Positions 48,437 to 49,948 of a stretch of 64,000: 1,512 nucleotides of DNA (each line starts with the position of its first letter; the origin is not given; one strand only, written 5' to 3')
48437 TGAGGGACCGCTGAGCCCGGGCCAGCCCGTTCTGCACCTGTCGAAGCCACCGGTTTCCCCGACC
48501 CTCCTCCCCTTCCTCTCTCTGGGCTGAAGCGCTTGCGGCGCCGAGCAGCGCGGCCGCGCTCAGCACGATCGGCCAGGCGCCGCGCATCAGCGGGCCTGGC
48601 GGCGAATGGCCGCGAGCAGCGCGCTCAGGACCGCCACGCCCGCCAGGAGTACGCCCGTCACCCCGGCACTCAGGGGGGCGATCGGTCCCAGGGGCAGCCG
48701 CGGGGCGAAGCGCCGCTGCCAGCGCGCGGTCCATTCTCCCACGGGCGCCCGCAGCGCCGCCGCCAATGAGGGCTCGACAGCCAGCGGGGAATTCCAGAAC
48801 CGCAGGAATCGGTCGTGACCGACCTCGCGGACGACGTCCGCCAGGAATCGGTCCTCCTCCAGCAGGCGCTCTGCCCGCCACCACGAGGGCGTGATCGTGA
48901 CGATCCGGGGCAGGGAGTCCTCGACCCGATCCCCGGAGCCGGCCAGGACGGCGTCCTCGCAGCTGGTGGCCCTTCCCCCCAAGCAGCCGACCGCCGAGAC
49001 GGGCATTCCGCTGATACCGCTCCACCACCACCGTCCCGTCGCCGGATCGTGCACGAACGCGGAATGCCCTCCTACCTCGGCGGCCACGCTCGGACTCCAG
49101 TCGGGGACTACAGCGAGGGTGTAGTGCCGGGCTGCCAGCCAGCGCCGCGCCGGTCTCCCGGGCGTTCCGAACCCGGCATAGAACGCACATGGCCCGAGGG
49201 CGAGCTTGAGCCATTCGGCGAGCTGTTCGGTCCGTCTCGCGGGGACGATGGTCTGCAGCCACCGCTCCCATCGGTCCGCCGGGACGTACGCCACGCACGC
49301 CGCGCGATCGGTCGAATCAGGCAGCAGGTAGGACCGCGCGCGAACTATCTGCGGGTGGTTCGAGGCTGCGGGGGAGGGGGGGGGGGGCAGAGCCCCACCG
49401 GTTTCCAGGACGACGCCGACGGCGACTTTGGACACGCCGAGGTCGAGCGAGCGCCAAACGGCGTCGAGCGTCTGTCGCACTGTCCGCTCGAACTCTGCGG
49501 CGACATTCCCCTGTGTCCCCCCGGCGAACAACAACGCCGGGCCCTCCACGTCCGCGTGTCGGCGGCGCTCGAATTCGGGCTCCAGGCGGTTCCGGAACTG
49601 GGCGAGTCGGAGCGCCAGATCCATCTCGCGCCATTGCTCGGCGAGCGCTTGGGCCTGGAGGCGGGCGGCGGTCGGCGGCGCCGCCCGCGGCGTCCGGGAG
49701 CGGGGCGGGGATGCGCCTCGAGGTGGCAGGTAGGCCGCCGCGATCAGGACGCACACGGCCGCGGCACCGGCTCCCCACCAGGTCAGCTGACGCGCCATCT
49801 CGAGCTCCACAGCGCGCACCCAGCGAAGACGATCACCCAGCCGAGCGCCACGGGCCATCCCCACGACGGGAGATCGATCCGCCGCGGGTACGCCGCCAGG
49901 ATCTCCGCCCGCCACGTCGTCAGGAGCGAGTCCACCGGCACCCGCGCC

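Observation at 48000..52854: Six-gene YtrA-type GntR/ABC operon extended by three unknown envelope proteins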

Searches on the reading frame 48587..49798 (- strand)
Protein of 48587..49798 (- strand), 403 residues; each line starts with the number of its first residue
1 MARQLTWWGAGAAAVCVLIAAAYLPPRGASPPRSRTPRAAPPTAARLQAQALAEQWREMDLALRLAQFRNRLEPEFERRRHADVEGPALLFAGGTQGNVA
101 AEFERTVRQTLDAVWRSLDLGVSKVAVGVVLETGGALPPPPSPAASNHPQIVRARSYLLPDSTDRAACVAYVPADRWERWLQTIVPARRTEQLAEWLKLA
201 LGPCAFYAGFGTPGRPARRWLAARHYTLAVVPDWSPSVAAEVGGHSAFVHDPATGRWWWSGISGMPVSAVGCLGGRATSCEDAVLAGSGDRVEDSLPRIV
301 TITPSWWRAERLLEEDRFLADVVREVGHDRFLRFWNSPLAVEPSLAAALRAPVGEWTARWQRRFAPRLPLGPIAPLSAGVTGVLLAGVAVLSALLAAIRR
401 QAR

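Call 3: search_protein_families(library=pfam, proteins=[window:48587-49798:-], max_evalue=1)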
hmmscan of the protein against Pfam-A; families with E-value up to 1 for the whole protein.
window:48587-49798:- (403 aa): 0 families

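Call 4: search_protein_families(library=ncbifam, proteins=[window:48587-49798:-], max_evalue=1)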
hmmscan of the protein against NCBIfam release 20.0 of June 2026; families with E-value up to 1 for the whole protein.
window:48587-49798:- (403 aa): 0 families

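Call 9: find_encoding_contigs(protein=window:48587-49798:-, flank=10000, max_places=6)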
Protein window:48587-49798:- (403 aa): 1 contig read that carries it; 1 place shown.
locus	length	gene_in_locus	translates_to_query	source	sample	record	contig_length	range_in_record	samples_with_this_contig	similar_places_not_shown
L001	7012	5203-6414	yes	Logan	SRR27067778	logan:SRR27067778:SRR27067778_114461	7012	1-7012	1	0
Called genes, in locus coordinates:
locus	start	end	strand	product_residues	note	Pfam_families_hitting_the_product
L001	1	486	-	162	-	?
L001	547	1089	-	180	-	PF05154:TM2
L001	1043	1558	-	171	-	PF10604:Polyketide_cyc2, PF08327:AHSA1 (weak)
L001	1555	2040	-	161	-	PF01047:MarR, PF12802:MarR_2, PF13463:HTH_27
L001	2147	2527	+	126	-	PF00392:GntR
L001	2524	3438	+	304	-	PF00005:ABC_tran, PF13304:AAA_21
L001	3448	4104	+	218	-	-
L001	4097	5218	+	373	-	-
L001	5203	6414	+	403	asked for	-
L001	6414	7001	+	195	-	-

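Call 10: find_homologous_proteins(query=window:48587-49798:-)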
Query window:48587-49798:- (403 aa): 175 proteins with E <= 0.001 among 8000 candidates; the best 120 are listed.
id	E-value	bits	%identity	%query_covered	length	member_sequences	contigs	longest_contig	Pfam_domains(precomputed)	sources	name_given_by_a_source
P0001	1.9e-264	895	100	100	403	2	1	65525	-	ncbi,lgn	ncbi:MAG: hypothetical protein ACREL9_05735 [Gemmatimonadales bacterium]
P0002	3.1e-185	634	74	94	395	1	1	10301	-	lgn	-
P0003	1.1e-118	415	53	100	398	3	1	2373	-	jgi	jgi:hypothetical protein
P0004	1.9e-111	391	52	100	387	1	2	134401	-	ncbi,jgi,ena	ncbi:MAG TPA: hypothetical protein VIV88_13870 [Gemmatimonadales bacterium]|jgi:hypothetical protein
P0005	1.8e-109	385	49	91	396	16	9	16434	-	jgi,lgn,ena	-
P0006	1.9e-109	385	51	100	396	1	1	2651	-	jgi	jgi:hypothetical protein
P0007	2.0e-109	385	52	100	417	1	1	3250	-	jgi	jgi:hypothetical protein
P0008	3.6e-109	384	51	94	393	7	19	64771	-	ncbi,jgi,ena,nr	ncbi:MAG: hypothetical protein DMD52_08590 [Gemmatimonadetes bacterium]|nr:MAG: hypothetical protein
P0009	6.0e-109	383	49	100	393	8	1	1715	-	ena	-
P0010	2.2e-107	378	49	94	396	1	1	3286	-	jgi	-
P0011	2.9e-107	377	51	94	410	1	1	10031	-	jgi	-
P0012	4.1e-107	377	50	100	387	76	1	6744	-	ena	-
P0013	4.7e-107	377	51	94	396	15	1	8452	-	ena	-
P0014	5.0e-107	377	51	100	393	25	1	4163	-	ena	-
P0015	5.7e-107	376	51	94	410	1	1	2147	-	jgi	-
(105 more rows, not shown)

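Call 20: find_related_loci(query=A1, collection=genome_contigs, flank=10000)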
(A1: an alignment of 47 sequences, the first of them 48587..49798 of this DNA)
Query A1 (403 aa) in genome_contigs; peptide patterns used: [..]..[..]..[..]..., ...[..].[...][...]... (x = any residue, [..] = any of these).
98 stretches matched a pattern; 68 encode a relative of the query (tblastn E <= 1e-3); 68 distinct loci.
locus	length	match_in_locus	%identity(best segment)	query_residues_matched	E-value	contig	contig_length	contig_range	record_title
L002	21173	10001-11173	51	1-401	1e-103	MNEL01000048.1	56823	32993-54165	MAG: Gemmatimonadetes bacterium 13_1_40CM_69_22 13_1_40cm_scaffold_200, whole genome shotgun sequence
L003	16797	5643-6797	52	1-401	2e-103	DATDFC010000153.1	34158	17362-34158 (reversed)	MAG TPA_asm: Gemmatimonadales bacterium isolate SMAG_U216 k141_1035234, whole genome shotgun sequence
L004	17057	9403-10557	50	1-401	3e-103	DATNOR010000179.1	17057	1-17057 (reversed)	MAG TPA_asm: Gemmatimonadales bacterium isolate SMAG_U11536 k141_565730, whole genome shotgun sequence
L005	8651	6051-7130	49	1-367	6e-100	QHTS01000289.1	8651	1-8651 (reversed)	MAG: Gemmatimonadetes bacterium isolate AG46 14_0903_13_30cm_scaffold_4994607_curated, whole genome shotgun sequence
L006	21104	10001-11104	51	1-378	1e-99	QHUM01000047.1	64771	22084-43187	MAG: Gemmatimonadetes bacterium isolate AG28 14_1009_12_30cm_scaffold_59_curated, whole genome shotgun sequence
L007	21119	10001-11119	51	1-380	4e-97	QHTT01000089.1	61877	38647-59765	MAG: Gemmatimonadetes bacterium isolate AG45 14_1009_05_20cm_scaffold_494_curated, whole genome shotgun sequence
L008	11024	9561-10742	50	1-401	7e-97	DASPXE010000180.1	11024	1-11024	MAG TPA_asm: Gemmatimonadales bacterium isolate SMAG_U11559 k141_1570175, whole genome shotgun sequence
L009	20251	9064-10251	45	1-403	6e-91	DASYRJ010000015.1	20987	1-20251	MAG TPA_asm: Gemmatimonadales bacterium isolate SMAG_U4508 k141_845821, whole genome shotgun sequence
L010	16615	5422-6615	48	1-403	2e-86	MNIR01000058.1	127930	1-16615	MAG: Gemmatimonadetes bacterium 13_1_20CM_4_69_16 13_1_20cm_4_scaffold_59, whole genome shotgun sequence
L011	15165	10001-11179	46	1-403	8e-86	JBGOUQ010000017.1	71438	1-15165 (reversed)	MAG: Gemmatimonadota bacterium isolate OBJ_0618_7090110_135 k141_1363370_length_71438_cov_136.0000, whole genome shotgun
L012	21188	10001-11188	50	1-403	1e-85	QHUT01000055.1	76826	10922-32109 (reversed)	MAG: Gemmatimonadetes bacterium isolate AG21 14_0927_05_20cm_scaffold_53_curated, whole genome shotgun sequence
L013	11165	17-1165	49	16-403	2e-81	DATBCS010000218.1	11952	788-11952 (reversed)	MAG TPA_asm: Gemmatimonadales bacterium isolate SMAG_U5791 k141_4021736, whole genome shotgun sequence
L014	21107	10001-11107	44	1-378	3e-81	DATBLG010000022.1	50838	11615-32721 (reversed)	MAG TPA_asm: Gemmatimonadales bacterium isolate SMAG_U3966 k141_3473260, whole genome shotgun sequence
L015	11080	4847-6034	41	1-401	2e-77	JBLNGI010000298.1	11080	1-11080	MAG: Gemmatimonadota bacterium isolate MAG24 PRJNA1068274_bin2_renamed_297, whole genome shotgun sequence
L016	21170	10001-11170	42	8-403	1e-77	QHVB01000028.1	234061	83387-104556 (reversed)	MAG: Gemmatimonadetes bacterium isolate AG14 14_0929_12_30cm_scaffold_21_curated, whole genome shotgun sequence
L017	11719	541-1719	42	1-402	3e-77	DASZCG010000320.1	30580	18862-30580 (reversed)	MAG TPA_asm: Gemmatimonadales bacterium isolate SMAG_U6436 k141_179620, whole genome shotgun sequence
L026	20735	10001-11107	40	1-375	6e-70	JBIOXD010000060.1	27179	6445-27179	MAG: Gemmatimonadales bacterium isolate MAG065 k127_2783846, whole genome shotgun sequence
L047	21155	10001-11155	30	1-401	1e-36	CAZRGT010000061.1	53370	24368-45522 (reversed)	MAG TPA_asm: uncultured Gemmatimonadaceae bacterium isolate binchicken_co165_439 genome assembly, contig: k141_2392476,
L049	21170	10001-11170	30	1-401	3e-33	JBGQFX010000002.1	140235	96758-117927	MAG: Gemmatimonadota bacterium isolate OBJ2_061818_090_41 k141_2042370_length_140235_cov_12.3944, whole genome shotgun s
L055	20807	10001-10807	28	121-401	4e-23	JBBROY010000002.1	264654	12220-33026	MAG: Gemmatimonadales bacterium isolate La1_metabat2.359 LA1C_B2.359_k141_672309L_264654_cov_25.8744, whole genome shotg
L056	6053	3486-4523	29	7-360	5e-23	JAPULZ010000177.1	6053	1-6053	MAG: Gemmatimonadetes bacterium isolate KW1-S21_32 KW1-S21_32_cg177, whole genome shotgun sequence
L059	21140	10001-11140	26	11-399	4e-18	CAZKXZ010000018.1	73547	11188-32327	MAG TPA_asm: uncultured Gemmatimonadales bacterium isolate SRP136066_co1_190 genome assembly, contig: NODE_205_length_73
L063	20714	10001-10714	27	145-400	3e-9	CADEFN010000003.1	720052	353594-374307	MAG: uncultured Gemmatimonadetes bacterium isolate Gemmatimonadetes sp. RBC101 genome assembly, contig: MAG101_3, whole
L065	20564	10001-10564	28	202-399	3e-8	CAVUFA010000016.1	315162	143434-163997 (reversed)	MAG: uncultured Gemmatimonadaceae bacterium isolate MFD04944.bin.2.151 genome assembly, contig: contig_48100, whole geno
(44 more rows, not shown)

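Call 25: predict_structure(alignment_id=A1)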
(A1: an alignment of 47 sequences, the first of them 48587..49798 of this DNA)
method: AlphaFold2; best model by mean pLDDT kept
length: 403 residues; sequences in the alignment: 47
mean_pLDDT: 83.4   pTM: 0.76
mean pLDDT of the five models: 83.4, 82.8, 82.8, 80.4, 67.7
residues with pLDDT >= 90: 175; 70-90: 154; 50-70: 68; < 50: 6
segments of 3 or more residues with pLDDT < 50: none
pLDDT, mean of each block of 10 residues (from residue 1): 75 85 61 62 91 89 92 96 96 69 92 93 94 66 61 84 85 81 83 89 92 91 75 51 69 89 89 95 87 70 75 85 93 95 97 96 89 77 90 90 73
secondary structure, 60 per line:
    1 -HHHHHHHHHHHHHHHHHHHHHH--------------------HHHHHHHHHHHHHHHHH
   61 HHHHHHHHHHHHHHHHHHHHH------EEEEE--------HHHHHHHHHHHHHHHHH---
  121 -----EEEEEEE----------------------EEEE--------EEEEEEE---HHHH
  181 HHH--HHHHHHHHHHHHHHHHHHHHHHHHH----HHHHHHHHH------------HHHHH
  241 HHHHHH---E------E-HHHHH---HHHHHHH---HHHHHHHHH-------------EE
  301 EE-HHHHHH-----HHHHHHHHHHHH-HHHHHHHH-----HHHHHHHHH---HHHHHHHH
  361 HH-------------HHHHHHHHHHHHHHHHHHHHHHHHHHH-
elements in order: H2-23 H44-81 E88-92 H101-117 E126-132 E155-158 E167-173 H177-183 H186-210 H215-223 H236-246 H259-263 H267-273 H277-285 E299-302 H304-309 H315-326 H328-335 H341-349 H353-362 H376-402

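Call 34: fold_search(model_id=the predicted structure, library=pdb)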
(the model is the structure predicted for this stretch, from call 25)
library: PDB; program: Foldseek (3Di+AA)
matches with E <= 10: 51; with E <= 0.001: 0
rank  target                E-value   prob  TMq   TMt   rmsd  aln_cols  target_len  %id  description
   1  9fmt_F                9.8e-01  0.16  0.14  0.09   8.5       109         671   13  Cryo-EM structure of the BcsB hexameric crown from the E. coli cellulose secretion macrocomplex (released 2024-10-16)
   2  7wss_A                1.2e+00  0.13  0.27  0.22  11.0       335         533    9  Collagenase from Grimontia (Vibrio) hollisae 1706B (released 2022-06-29)
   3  9fmt_D                1.3e+00  0.15  0.15  0.10   8.5       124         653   11  Cryo-EM structure of the BcsB hexameric crown from the E. coli cellulose secretion macrocomplex (released 2024-10-16)
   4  2xs3_A                1.3e+00  0.06  0.11  0.21   7.4       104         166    9  Structure of karilysin catalytic MMP domain (released 2010-11-03)
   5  8jt1_A                1.4e+00  0.12  0.26  0.22   9.1       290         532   12  COLLAGENASE FROM GRIMONTIA (VIBRIO) HOLLISAE 1706B COMPLEXED WITH GLY-PRO-HYP-GLY-PRO-HYP (released 2024-02-07)
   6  6yg8_A                1.7e+00  0.12  0.14  0.09   7.8       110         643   14  Cryo-EM structure of a BcsB pentamer in the context of an assembled Bcs macrocomplex (released 2021-02-24)
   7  6yg8_E                2.0e+00  0.11  0.14  0.11   7.7       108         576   13  Cryo-EM structure of a BcsB pentamer in the context of an assembled Bcs macrocomplex (released 2021-02-24)
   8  7lby_B                2.1e+00  0.11  0.15  0.10   8.2       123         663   11  Bacterial cellulose synthase BcsB with polyalanine BcsA model (released 2021-03-24)
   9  8ui7_D                2.2e+00  0.01  0.10  0.12  21.1       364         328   10  Cryo-EM map of human clmap-clamp loader ATAD5-RFC-gapped PCNA complex in intermediate state 3 (released 2024-05-29)
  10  9fmt_C                2.4e+00  0.09  0.14  0.10   8.4       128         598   10  Cryo-EM structure of the BcsB hexameric crown from the E. coli cellulose secretion macrocomplex (released 2024-10-16)
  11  9fmt_A                2.6e+00  0.10  0.15  0.10   8.1       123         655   12  Cryo-EM structure of the BcsB hexameric crown from the E. coli cellulose secretion macrocomplex (released 2024-10-16)
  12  6yg8_D                2.6e+00  0.09  0.14  0.09   7.9       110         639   13  Cryo-EM structure of a BcsB pentamer in the context of an assembled Bcs macrocomplex (released 2021-02-24)
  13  9l5o_A                2.8e+00  0.10  0.29  0.23   8.9       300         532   11  Crystal structure of the mutant Y549A of collagenase VhaC (released 2025-11-05)
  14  7l2z_D                2.8e+00  0.08  0.14  0.10   7.3       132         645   11  Bacterial cellulose synthase BcsB hexamer (released 2021-03-24)
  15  7pua_F6               2.9e+00  0.04  0.11  0.09  12.6       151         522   13  Middle assembly intermediate of the Trypanosoma brucei mitoribosomal small subunit (released 2022-03-02)
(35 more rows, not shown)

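Call 36: search_solved_structures(query=A1, max_evalue=10)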
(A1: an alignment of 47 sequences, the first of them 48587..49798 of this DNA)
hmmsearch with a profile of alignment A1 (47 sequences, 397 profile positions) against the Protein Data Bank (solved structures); distinct sequences matched with E-value up to 10: 2.
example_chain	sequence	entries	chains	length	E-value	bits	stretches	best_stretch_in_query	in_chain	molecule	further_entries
36qu_H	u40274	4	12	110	0.41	12.9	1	39-132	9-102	V-type proton ATPase subunit G1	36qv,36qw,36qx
7uw9_H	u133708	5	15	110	0.63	12.2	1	41-134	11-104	V-type proton ATPase subunit G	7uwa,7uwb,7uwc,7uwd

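Call 62: search_protein_families(library=pfam, proteins=[L059:11314-13740:+, L063:10796-13156:+, L055:10882-11802:+, L056:4826-5953:+, L047:11180-12157:+, L015:6726-8504:+, L026:11753-13681:+, L017:2195-3382:+, L065:10575-11117:+, L049:11262-11717:+], max_evalue=0.001)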
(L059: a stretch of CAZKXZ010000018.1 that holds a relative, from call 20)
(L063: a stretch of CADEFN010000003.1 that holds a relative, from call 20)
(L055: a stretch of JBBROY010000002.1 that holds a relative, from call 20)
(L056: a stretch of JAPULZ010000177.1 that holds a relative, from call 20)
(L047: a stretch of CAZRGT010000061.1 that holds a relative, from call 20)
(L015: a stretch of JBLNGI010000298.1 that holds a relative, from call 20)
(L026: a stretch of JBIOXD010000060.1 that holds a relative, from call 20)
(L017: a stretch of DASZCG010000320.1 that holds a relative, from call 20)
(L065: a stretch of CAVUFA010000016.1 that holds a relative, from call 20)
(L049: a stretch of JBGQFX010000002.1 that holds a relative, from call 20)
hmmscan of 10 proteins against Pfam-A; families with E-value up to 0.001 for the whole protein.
L059:11314-13740:+ (808 aa): 4 families
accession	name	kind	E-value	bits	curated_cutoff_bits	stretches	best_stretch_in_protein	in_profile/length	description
PF02369.22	Big_1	-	5.7e-38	129.3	34.9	5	626-695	22-89/93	Bacterial Ig-like domain (group 1)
PF09134.16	Invasin_D3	-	1.8e-12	48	33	0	627-690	26-86/98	Invasin, domain 3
PF17789.7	MG4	-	1e-08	35.7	24.7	0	626-671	19-60/95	Macroglobulin domain MG4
PF24025.1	Ig_DR_A0283-like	-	9.1e-07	29.6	27.1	0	306-345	9-47/102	DR_A0283-like, Ig-like domain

L063:10796-13156:+ (786 aa): 2 families
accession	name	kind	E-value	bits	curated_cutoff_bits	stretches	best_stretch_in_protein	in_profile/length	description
PF12704.14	MacB_PCD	-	2e-22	80.9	27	2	15-221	1-206/207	MacB-like periplasmic core domain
PF02687.27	FtsX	-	2.9e-17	63.3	25.5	2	261-381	3-120/120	FtsX-like permease C-terminal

L055:10882-11802:+ (306 aa): 3 families
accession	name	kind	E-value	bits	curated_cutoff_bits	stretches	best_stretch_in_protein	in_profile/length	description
PF13462.12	Thioredoxin_4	-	3.4e-24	86.3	23.2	1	132-294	6-164/165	Thioredoxin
PF01323.26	DSBA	-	7e-15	55.8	25.6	1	142-293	1-190/191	DSBA-like thioredoxin domain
PF13743.12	Thioredoxin_5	-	0.00014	22.1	27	1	188-275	74-163/186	Thioredoxin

L056:4826-5953:+ (375 aa): 0 families

L047:11180-12157:+ (325 aa): 0 families

L015:6726-8504:+ (592 aa): 1 family
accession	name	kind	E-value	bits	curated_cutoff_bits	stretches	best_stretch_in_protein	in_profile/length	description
PF01936.24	NYN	-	1.3e-25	91.1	24.2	1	36-176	2-143/145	NYN domain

L026:11753-13681:+ (642 aa): 1 family
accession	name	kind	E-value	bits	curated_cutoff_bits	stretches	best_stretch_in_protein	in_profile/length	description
PF01936.24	NYN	-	1.5e-25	90.9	24.2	1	77-217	2-143/145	NYN domain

L017:2195-3382:+ (395 aa): 0 families

L065:10575-11117:+ (180 aa): 0 families

L049:11262-11717:+ (151 aa): 0 families
